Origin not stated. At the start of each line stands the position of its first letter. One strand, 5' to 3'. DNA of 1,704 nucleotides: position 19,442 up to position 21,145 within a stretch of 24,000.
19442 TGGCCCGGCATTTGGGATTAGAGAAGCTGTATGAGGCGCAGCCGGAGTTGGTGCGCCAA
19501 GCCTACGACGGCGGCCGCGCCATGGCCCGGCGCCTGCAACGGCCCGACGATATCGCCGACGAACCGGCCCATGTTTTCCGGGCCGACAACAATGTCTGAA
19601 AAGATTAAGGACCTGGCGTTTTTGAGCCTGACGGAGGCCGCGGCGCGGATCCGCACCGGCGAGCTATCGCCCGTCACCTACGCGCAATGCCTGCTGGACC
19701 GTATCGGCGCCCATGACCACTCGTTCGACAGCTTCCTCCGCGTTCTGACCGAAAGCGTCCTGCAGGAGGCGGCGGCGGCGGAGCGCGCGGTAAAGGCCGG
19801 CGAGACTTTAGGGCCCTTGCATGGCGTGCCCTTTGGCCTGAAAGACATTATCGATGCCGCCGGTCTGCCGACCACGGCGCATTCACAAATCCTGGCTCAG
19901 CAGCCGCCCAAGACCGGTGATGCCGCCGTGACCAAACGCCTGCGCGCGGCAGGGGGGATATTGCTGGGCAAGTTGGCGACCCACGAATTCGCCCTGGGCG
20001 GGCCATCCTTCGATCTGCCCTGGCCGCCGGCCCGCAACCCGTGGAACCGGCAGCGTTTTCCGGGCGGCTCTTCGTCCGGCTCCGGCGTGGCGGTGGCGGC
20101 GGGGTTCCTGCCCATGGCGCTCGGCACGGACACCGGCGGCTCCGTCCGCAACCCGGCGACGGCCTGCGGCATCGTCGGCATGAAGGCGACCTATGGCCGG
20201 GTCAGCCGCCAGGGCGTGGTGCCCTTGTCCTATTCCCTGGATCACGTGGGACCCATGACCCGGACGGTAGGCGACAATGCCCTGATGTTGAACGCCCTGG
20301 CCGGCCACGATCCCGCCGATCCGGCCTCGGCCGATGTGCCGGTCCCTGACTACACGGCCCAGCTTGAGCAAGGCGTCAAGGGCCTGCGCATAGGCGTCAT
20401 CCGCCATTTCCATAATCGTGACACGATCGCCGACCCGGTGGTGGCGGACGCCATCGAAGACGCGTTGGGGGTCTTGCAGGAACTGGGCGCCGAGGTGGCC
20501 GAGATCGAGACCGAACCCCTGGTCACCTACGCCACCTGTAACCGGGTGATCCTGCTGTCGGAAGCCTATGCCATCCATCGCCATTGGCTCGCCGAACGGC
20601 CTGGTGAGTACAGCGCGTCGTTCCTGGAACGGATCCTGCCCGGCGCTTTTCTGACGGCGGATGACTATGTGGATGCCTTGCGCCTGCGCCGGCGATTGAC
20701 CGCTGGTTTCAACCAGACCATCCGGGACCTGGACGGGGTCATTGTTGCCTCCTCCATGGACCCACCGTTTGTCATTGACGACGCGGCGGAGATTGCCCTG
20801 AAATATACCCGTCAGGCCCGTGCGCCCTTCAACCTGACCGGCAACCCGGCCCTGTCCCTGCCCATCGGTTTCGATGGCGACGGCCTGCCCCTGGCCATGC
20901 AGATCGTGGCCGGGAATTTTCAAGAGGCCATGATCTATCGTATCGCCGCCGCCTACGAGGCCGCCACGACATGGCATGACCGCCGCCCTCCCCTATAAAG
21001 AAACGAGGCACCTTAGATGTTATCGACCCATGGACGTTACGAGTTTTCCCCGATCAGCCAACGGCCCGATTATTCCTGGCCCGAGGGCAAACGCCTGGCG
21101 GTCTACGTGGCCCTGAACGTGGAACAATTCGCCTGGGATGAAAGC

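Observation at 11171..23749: Twelve-gene, translationally coupled operon resembling an uncharacterised cyclic-amide / N-heterocycle catabolic pathway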

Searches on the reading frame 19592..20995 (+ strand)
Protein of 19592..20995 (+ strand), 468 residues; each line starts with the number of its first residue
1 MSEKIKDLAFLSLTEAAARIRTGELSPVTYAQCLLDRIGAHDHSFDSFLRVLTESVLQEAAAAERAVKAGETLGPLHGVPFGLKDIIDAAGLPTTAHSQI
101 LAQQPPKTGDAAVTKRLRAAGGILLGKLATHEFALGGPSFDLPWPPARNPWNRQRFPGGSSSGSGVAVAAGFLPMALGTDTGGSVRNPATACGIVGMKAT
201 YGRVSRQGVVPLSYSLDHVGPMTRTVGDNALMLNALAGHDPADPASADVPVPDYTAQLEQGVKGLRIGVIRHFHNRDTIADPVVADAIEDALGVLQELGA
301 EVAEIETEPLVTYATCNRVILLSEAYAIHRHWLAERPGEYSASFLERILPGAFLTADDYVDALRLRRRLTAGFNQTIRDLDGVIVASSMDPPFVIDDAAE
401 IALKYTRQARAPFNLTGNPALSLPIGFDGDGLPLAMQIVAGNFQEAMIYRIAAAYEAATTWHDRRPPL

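Call 6: search_protein_families(library=pfam, proteins=[window:19592-20995:+], max_evalue=0.01)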
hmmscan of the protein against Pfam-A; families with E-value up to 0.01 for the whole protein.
window:19592-20995:+ (468 aa): 1 family
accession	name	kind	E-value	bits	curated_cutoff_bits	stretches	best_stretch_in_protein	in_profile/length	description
PF01425.27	Amidase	-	1.6e-102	344.3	27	1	34-448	6-444/445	Amidase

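Call 7: search_protein_families(library=ncbifam, proteins=[window:19592-20995:+], max_evalue=0.01)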
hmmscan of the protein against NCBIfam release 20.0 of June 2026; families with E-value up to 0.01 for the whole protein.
window:19592-20995:+ (468 aa): 26 families (the best 25 are shown)
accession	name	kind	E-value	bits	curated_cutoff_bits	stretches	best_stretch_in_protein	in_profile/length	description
TIGR00132.1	gatA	equivalog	1.1e-95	321.1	481.1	2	20-332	5-311/466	Asp-tRNA(Asn)/Glu-tRNA(Gln) amidotransferase subunit GatA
NF004815.0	PRK06169.1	equivalog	1.7e-93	313.7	506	1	6-466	5-466/471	amidase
NF006631.0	PRK09201.1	equivalog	2.2e-89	300.3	461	1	9-458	5-454/466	AtzE family amidohydrolase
TIGR02715.1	amido_AtzE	subfamily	4.2e-85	286.4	425.75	1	14-457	3-446/452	AtzE family amidohydrolase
NF005460.0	PRK07056.1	subfamily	1.9e-82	277.6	447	1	10-459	7-453/457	amidase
NF005565.0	PRK07235.1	subfamily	2e-81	274.2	545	2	69-307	81-318/506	amidase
NF005688.0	PRK07488.1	equivalog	3.1e-77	260.5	532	1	3-458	3-465/474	indoleacetamide hydrolase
NF006006.0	PRK08137.1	equivalog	4.9e-77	259.9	534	2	12-337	35-366/529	amidase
NF004766.0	PRK06102.1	equivalog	2.2e-73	247.9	559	1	11-458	8-450/455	amidase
NF009119.0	PRK12470.1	equivalog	7.1e-72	242.9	498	1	6-467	4-460/462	amidase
NF005450.0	PRK07042.1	equivalog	9e-72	242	458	1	8-464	4-457/464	amidase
NF005686.0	PRK07486.1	subfamily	1.1e-71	242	465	1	4-467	7-481/486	amidase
NF006043.0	PRK08186.1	subfamily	2.8e-70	237.4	487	1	10-461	6-450/600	allophanate hydrolase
NF005687.0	PRK07487.1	subfamily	3.2e-69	233.9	428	1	11-460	8-457/468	amidase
NF004717.0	PRK06061.1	equivalog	3.5e-67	227.2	498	1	7-467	13-475/483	amidase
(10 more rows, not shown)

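Call 30: search_solved_structures(query=window:19592-20995:+, max_evalue=1e-30)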
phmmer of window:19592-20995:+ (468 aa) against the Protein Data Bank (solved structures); distinct sequences matched with E-value up to 1e-30: 38.
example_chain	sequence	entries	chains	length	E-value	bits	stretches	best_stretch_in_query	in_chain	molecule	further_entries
4wj3_A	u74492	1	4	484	3.2e-70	240.7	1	11-308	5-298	Glutamyl-tRNA(Gln) amidotransferase subunit A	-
2df4_A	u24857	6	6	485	4e-69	237.1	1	17-463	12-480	Glutamyl-tRNA(Gln) amidotransferase subunit A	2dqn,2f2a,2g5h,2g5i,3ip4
3kfu_E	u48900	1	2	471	2.9e-66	227.7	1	15-466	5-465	Glutamyl-tRNA(Gln) amidotransferase subunit A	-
3al0_A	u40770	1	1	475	4.6e-66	227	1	70-319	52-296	Glutamyl-tRNA(Gln) amidotransferase subunit A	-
2gi3_A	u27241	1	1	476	4.6e-66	227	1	70-320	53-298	Glutamyl-tRNA(Gln) amidotransferase subunit A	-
3h0l_A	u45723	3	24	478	5.8e-66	226.7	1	12-462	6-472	Glutamyl-tRNA(Gln) amidotransferase subunit A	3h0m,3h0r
6c62_A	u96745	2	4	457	1.3e-62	215.6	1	19-452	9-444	Biuret hydrolase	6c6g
5ac3_A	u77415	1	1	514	5.4e-56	193.8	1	13-332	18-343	PEPTIDE AMIDASE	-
1m21_A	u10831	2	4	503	8.4e-56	193.2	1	13-332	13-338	Peptide Amidase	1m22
3a1k_A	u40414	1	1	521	7.1e-55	190.1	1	74-306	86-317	Amidase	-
3a1i_A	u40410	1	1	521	2.1e-54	188.5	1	74-306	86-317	Amidase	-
2dc0_A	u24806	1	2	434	1.3e-53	186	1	12-452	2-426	probable amidase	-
6dhv_A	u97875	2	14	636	2.1e-50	175.4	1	37-457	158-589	Fatty acid amide hydrolase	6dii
8eww_A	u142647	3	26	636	5.5e-50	174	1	37-457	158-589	Fatty acid amide hydrolase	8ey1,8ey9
3a2p_A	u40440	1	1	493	4.3e-49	171.1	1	15-309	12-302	6-aminohexanoate-cyclic-dimer hydrolase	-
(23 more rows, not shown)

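Call 43: search_dna_similar(query=window:19592-20995:+, collection=plasmids, mode=protein, max_rows=30)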
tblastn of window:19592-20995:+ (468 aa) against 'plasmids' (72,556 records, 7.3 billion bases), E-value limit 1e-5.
Records with a match: 1648; places in all: 2721; records where one place covers at least 80% of the query: 1300.
Best place of each record, by identity: <60% 1648.
By first word of the organism name: Rhizobium 379; Agrobacterium 163; Sinorhizobium 113; Streptomyces 65; Pseudosulfitobacter 48; Burkholderia 40; Azospirillum 40; Pantoea 39; Klebsiella 39; Paracoccus 31; and 173 more.
By predicted mobility (MOB-suite, as given by PLSDB): non-mobilizable 987; conjugative 480; mobilizable 181.
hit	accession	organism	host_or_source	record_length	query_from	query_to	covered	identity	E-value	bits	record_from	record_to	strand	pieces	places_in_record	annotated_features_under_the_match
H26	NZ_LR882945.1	Planktothrix agardhii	-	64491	2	468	100%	48.6%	2e-111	368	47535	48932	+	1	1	amidase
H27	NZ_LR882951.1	Planktothrix agardhii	-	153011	2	468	100%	48.6%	2e-111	368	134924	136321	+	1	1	amidase | hypothetical protein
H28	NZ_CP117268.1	Rhizobium rhododendri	Rhododendron sp.,pure bacterial ...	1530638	6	466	99%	48.6%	2e-96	325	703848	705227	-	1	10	record has no annotation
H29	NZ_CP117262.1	Rhizobium tumorigenes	Rubus sp.,pure bacterial culture,Aerial ...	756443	6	466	99%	48.2%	3e-95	322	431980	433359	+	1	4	amidase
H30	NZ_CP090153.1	Roseivivax marinus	Bathymodiolus marisindicus,single cell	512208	5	458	97%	48.0%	1e-101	340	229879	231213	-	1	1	amidase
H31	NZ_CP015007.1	Aminobacter aminovorans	cell culture,soil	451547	1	466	100%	46.8%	9e-108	358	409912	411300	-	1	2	amidase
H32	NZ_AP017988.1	Aminobacter sp. SS-2016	Lotus japoicus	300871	1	466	100%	46.8%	1e-107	358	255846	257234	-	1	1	amidase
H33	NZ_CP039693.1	Agrobacterium larrymoorei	-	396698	5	466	99%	45.6%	4e-91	310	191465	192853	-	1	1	amidase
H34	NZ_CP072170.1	Agrobacterium larrymoorei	Ficus benjamina,cell culture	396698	5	466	99%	45.6%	4e-91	310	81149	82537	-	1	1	amidase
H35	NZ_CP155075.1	Paraburkholderia sp. PREW-6R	single cell,Phlox subulata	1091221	12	456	95%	47.3%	2e-96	325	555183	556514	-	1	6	none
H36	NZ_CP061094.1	Roseomonas marmotae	Marmota himalayana,pure culture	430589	11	468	98%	45.6%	2e-94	319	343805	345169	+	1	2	amidase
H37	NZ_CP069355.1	Microvirga sp. VF16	Vachellia farnesiana,Cell culture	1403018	11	468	98%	45.3%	1e-98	332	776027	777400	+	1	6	none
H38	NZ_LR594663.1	Variovorax sp. RA8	Riverbed sediment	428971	11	458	96%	45.9%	2e-92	314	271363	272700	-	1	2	amidase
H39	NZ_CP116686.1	Agrobacterium fabrum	cell culture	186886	10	456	96%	45.6%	5e-93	315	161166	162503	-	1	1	amidase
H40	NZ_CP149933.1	Thioclava sp. GXIMD2076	pure culture,conch meat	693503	9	466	98%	44.5%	6e-84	289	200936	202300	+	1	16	amidase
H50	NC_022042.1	Paracoccus aminophilus JCM 7686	-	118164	2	468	100%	41.5%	7e-76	266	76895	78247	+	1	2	amidase | pyridoxal phosphate-dependent aminotransferase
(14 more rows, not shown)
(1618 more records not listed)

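Call 45: get_annotated_region(hit=H31, flank=10000)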
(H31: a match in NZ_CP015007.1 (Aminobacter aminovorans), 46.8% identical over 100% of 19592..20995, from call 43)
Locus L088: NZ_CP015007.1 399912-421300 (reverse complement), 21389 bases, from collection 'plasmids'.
description: Aminobacter aminovorans strain KCTC 2477 plasmid pAA02, complete sequence
organism: Aminobacter aminovorans (NCBI taxid 83263)
taxonomy: Bacteria; Pseudomonadota; Alphaproteobacteria; Hyphomicrobiales; Phyllobacteriaceae; Aminobacter; Aminobacter aminovorans
host: -; source: cell culture,soil; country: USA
typing (MOB-suite, as given by PLSDB): non-mobilizable; mating-pair formation MPF_T
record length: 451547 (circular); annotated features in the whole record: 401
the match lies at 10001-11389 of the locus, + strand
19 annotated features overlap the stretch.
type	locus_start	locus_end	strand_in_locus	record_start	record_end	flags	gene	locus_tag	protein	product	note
CDS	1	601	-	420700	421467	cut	-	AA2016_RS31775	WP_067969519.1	enoyl-CoA hydratase-related protein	-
CDS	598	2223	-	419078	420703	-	-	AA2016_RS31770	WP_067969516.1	class I adenylate-forming enzyme family protein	-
CDS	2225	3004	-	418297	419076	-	-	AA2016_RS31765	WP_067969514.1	enoyl-CoA hydratase-related protein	-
CDS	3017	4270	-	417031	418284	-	-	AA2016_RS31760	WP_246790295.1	CoA transferase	-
CDS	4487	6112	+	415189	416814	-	-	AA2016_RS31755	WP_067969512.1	sigma 54-interacting transcriptional regulator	GO:0006355 - regulation of DNA-templated transcription [Evidence IEA]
CDS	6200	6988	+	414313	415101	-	-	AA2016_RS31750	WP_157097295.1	SDR family oxidoreductase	-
CDS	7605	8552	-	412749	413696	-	-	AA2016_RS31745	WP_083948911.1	LysR family transcriptional regulator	-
CDS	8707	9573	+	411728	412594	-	-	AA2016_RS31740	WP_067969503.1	polysaccharide deacetylase family protein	-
CDS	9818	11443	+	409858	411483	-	-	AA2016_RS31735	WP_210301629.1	amidase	-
CDS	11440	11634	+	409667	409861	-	-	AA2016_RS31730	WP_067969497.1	hypothetical protein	-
CDS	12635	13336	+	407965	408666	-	-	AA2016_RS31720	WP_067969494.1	autoinducer binding domain-containing protein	-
CDS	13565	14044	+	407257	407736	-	-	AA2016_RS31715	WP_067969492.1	transposase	GO:0006313 - DNA transposition [Evidence IEA]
CDS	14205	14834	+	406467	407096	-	-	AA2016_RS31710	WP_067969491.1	hypothetical protein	-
CDS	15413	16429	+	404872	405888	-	-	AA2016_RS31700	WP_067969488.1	YihY/virulence factor BrkB family protein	-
CDS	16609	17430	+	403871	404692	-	-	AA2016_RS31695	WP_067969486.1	N-formylglutamate amidohydrolase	-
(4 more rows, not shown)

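Call 46: get_annotated_region(hit=H30, flank=10000)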
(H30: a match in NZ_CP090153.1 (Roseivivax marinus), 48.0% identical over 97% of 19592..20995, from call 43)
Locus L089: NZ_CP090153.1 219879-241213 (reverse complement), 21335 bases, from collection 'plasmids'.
description: Roseivivax marinus strain TCYB24 plasmid unnamed1, complete sequence
organism: Roseivivax marinus (NCBI taxid 1379903)
taxonomy: Bacteria; Pseudomonadota; Alphaproteobacteria; Rhodobacterales; Roseobacteraceae; Roseivivax; Roseivivax marinus
host: -; source: Bathymodiolus marisindicus,single cell; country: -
typing (MOB-suite, as given by PLSDB): non-mobilizable
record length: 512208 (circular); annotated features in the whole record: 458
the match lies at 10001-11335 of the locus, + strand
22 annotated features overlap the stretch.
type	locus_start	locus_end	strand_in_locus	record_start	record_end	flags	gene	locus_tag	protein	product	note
CDS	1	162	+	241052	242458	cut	tcuA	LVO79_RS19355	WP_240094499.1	FAD-dependent tricarballylate dehydrogenase TcuA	-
CDS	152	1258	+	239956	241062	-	tcuB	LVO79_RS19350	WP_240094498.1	tricarballylate utilization 4Fe-4S protein TcuB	-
CDS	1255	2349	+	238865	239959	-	-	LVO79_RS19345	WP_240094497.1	isocitrate/isopropylmalate family dehydrogenase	-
CDS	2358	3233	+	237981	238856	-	-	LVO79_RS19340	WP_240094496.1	DUF1932 domain-containing protein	-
CDS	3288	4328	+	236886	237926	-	-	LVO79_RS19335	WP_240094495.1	Ldh family oxidoreductase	-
CDS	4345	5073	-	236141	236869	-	-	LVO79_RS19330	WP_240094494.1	IclR family transcriptional regulator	GO:0006355 - regulation of DNA-templated transcription [Evidence IEA]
CDS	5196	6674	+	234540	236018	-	-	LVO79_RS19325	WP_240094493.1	aldehyde dehydrogenase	-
CDS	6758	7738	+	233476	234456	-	-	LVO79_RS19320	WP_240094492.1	TAXI family TRAP transporter solute-binding subunit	GO:0006810 - transport [Evidence IEA]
CDS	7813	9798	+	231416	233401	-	-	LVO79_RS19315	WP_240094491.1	TRAP transporter fused permease subunit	-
CDS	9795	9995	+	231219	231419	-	-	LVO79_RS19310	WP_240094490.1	hypothetical protein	-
CDS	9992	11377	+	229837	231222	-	-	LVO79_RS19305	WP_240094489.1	amidase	-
CDS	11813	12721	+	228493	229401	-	-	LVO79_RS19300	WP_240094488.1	DnaJ C-terminal domain-containing protein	-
CDS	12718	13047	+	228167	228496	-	-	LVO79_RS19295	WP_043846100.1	MerR family transcriptional regulator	GO:0006355 - regulation of DNA-templated transcription [Evidence IEA]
CDS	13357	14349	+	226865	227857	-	-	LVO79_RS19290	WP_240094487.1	glycosyltransferase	-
CDS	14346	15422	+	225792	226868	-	-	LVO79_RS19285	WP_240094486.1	acyl-CoA dehydrogenase family protein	-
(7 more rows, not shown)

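Call 47: get_annotated_region(hit=H50, flank=10000)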
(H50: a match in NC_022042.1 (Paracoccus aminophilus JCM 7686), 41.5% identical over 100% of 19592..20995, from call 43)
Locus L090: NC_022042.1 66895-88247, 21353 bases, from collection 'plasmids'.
description: Paracoccus aminophilus JCM 7686 plasmid pAMI1, complete sequence
organism: Paracoccus aminophilus JCM 7686 (NCBI taxid 1367847)
taxonomy: Bacteria; Pseudomonadota; Alphaproteobacteria; Rhodobacterales; Paracoccaceae; Paracoccus; Paracoccus aminophilus; Paracoccus aminophilus JCM 7686
host: -; source: -; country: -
typing (MOB-suite, as given by PLSDB): non-mobilizable; replicon rep_cluster_560
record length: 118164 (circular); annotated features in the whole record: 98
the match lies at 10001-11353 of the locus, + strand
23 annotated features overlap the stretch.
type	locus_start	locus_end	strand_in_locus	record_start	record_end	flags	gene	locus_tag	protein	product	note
CDS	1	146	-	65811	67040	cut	-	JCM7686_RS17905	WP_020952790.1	M24 family metallopeptidase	-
CDS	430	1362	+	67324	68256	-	-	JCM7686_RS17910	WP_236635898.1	bifunctional helix-turn-helix transcriptional regulator/GNAT family N-acetyltransferase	-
CDS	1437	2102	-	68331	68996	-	-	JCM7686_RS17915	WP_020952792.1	winged helix-turn-helix domain-containing protein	-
CDS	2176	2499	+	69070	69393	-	-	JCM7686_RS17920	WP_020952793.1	NIPSNAP family protein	-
CDS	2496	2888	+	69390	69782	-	-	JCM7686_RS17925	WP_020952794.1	antibiotic biosynthesis monooxygenase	-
CDS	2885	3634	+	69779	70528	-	-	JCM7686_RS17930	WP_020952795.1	sulfite exporter TauE/SafE family protein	GO:0006810 - transport [Evidence IEA]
CDS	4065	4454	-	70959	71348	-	-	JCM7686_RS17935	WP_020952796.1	VOC family protein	-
CDS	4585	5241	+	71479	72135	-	-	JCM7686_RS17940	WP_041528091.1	4-carboxy-4-hydroxy-2-oxoadipate aldolase/oxaloacetate decarboxylase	-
CDS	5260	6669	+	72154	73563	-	-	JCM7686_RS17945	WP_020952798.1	amidase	-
CDS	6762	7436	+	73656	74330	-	-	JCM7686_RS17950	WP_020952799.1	GntR family transcriptional regulator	-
CDS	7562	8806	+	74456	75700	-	-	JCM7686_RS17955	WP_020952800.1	aspartate transaminase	-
CDS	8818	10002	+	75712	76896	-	-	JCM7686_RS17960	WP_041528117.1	pyridoxal phosphate-dependent aminotransferase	GO:0009058 - biosynthetic process [Evidence IEA]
CDS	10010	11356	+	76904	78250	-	-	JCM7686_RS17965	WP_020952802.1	amidase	-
CDS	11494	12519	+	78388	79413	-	-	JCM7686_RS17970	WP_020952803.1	amino acid ABC transporter substrate-binding protein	-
CDS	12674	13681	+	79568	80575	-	-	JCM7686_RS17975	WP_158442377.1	ABC transporter permease subunit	GO:0015837 - amine transport [Evidence IEA]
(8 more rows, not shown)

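Call 53: search_protein_families(library=ncbifam, proteins=[L089:9795-9995:+], max_evalue=0.01)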
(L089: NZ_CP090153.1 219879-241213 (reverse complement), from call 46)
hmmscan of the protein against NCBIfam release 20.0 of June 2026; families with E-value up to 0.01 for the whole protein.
L089:9795-9995:+ (66 aa): 0 families

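Call 59: get_annotated_region(hit=H39, flank=9000)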
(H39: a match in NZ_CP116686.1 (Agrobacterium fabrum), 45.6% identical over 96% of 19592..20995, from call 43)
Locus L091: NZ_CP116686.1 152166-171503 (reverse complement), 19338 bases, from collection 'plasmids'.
description: Agrobacterium fabrum strain 2788 plasmid pAt2788b, complete sequence
organism: Agrobacterium fabrum (NCBI taxid 1176649)
taxonomy: Bacteria; Pseudomonadota; Alphaproteobacteria; Hyphomicrobiales; Rhizobiaceae; Agrobacterium; Agrobacterium fabrum
host: -; source: cell culture; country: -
typing (MOB-suite, as given by PLSDB): conjugative; relaxase MOBQ; mating-pair formation MPF_T
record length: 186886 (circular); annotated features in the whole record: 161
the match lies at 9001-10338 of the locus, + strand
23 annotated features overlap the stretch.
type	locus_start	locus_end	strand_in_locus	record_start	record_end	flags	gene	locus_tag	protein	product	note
CDS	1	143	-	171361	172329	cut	-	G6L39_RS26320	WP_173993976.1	sugar ABC transporter permease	-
CDS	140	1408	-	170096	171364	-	-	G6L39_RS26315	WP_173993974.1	sugar ABC transporter substrate-binding protein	-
CDS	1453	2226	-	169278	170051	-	-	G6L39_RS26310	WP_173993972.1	DeoR/GlpR family DNA-binding transcription regulator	-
CDS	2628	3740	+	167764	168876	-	ugpC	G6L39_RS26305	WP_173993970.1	sn-glycerol-3-phosphate ABC transporter ATP-binding protein UgpC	-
CDS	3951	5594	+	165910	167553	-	-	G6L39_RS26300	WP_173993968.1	Na/Pi cotransporter family protein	GO:0044341 - sodium-dependent phosphate transport [Evidence IEA]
CDS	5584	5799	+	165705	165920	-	-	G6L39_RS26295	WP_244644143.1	hypothetical protein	-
CDS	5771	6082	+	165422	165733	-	-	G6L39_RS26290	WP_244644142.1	NUDIX domain-containing protein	-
CDS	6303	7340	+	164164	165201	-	-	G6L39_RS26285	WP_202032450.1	ABC transporter substrate-binding protein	-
CDS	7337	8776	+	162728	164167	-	-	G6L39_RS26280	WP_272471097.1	MmgE/PrpD family protein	-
CDS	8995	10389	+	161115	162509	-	-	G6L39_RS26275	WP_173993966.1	amidase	-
CDS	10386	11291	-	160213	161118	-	-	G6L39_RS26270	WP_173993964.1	LysR substrate-binding domain-containing protein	-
CDS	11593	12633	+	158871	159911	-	-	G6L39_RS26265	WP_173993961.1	ABC transporter ATP-binding protein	-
CDS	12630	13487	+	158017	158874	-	-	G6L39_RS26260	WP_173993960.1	ABC transporter permease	GO:0055085 - transmembrane transport [Evidence IEA]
CDS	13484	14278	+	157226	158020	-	-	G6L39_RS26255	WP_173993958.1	ABC transporter permease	GO:0055085 - transmembrane transport [Evidence IEA]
CDS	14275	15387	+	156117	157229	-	-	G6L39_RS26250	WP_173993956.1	FAD-dependent oxidoreductase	-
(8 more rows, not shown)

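Call 60: get_annotated_region(hit=H26, flank=9000)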
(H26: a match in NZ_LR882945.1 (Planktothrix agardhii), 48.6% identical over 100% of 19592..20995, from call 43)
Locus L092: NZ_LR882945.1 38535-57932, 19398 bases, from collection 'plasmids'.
description: Planktothrix agardhii strain No.365 plasmid p1
organism: Planktothrix agardhii (NCBI taxid 1160)
taxonomy: Bacteria; Cyanobacteriota; Cyanophyceae; Oscillatoriales; Microcoleaceae; Planktothrix; Planktothrix agardhii
host: -; source: -; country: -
typing (MOB-suite, as given by PLSDB): non-mobilizable
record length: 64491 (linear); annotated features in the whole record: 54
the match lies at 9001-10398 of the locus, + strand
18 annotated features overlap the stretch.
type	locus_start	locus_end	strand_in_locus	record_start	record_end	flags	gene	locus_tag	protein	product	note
CDS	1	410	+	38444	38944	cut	-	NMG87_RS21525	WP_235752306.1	DUF3368 domain-containing protein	-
CDS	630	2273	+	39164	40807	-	-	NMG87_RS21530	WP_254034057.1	IS1634 family transposase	-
CDS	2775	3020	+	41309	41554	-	-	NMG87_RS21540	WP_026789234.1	plasmid partition protein ParG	-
CDS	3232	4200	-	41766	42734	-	-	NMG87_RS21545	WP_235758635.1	DMT family transporter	-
CDS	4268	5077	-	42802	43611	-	-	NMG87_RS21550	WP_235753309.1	methyltransferase domain-containing protein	-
CDS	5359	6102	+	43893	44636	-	-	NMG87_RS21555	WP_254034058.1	sterol desaturase family protein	GO:0008610 - lipid biosynthetic process [Evidence IEA]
CDS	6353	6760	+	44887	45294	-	-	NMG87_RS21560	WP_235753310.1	SxtJ family membrane protein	-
CDS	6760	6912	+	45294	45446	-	-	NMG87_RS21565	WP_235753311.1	DUF5989 family protein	-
CDS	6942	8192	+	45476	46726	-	-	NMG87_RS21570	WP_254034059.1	SGNH/GDSL hydrolase family protein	-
CDS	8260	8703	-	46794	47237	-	-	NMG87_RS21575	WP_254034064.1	NADAR family protein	-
CDS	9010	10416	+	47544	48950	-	-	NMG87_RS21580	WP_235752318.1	amidase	-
CDS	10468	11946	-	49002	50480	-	-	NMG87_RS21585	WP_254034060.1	ABC transporter substrate-binding protein/permease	-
CDS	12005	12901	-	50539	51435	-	-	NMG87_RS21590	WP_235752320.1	SDR family oxidoreductase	-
CDS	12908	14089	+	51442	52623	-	-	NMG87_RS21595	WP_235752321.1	hypothetical protein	-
CDS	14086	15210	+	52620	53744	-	-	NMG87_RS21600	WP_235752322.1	alkene reductase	-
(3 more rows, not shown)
